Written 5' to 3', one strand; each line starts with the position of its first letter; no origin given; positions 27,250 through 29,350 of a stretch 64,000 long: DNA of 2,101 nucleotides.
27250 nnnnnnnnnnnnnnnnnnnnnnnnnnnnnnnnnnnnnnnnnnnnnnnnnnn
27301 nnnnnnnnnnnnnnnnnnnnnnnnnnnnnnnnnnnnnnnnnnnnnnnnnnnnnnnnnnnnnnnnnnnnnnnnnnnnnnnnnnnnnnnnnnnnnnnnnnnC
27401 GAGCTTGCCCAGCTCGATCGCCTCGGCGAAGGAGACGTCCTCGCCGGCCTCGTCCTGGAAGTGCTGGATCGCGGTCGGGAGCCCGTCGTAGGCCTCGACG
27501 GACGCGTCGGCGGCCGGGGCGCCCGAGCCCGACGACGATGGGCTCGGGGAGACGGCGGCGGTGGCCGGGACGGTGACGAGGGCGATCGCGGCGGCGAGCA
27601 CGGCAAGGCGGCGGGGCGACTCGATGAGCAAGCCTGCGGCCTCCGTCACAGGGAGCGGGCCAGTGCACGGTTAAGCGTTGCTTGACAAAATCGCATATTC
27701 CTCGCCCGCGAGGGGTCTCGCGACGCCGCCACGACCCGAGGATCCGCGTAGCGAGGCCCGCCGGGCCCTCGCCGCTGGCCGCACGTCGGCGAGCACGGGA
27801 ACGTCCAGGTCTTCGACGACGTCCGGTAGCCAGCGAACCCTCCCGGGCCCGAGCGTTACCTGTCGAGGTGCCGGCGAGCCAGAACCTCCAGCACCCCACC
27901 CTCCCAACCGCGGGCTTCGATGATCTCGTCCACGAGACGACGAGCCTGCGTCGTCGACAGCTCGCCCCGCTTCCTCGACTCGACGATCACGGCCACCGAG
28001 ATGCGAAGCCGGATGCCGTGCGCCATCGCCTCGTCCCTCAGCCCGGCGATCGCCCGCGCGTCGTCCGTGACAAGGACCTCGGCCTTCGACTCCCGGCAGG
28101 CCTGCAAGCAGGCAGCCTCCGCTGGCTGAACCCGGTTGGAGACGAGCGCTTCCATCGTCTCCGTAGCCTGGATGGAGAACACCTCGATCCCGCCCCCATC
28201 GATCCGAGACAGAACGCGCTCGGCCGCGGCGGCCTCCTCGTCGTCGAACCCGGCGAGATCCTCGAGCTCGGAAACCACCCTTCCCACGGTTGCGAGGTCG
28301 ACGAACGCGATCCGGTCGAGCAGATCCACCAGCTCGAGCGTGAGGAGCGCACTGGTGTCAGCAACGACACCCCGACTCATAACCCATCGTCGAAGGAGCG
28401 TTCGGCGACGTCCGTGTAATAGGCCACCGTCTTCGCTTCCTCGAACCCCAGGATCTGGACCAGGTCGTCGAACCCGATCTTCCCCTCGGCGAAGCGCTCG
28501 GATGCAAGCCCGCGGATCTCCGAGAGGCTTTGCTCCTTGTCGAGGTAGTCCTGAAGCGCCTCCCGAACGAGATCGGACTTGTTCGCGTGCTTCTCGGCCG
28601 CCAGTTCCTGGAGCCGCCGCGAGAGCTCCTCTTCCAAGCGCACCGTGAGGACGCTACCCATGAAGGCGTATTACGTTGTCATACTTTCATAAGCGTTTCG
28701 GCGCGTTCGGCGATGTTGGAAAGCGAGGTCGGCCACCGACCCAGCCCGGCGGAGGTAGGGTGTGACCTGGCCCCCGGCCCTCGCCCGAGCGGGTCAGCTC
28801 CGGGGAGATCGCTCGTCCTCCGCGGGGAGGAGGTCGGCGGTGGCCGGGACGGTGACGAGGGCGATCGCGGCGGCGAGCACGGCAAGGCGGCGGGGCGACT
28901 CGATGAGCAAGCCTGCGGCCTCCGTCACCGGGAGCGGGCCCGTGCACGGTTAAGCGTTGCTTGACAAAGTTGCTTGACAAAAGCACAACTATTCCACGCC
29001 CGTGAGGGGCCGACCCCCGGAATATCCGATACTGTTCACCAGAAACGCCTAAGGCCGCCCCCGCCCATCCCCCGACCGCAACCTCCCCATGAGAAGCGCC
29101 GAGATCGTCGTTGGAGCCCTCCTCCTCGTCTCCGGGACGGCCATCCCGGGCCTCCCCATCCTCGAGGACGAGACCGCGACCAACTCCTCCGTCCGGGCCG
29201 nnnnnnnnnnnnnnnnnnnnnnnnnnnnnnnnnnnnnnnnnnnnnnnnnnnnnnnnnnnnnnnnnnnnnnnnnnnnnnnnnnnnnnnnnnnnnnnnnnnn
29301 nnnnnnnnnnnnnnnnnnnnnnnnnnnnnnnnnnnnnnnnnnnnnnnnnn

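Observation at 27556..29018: RHH-PIN toxin-antitoxin cassette bracketed by 134-170-bp direct repeats that duplicate a neighbouring gene's promoter and first 30 codons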

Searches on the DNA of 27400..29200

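Call 67: search_rna_families(source=window, start=27400, end=29200, threshold=evalue, max_evalue=1)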
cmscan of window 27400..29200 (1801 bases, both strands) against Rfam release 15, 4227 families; matches with E-value up to 1: 0.
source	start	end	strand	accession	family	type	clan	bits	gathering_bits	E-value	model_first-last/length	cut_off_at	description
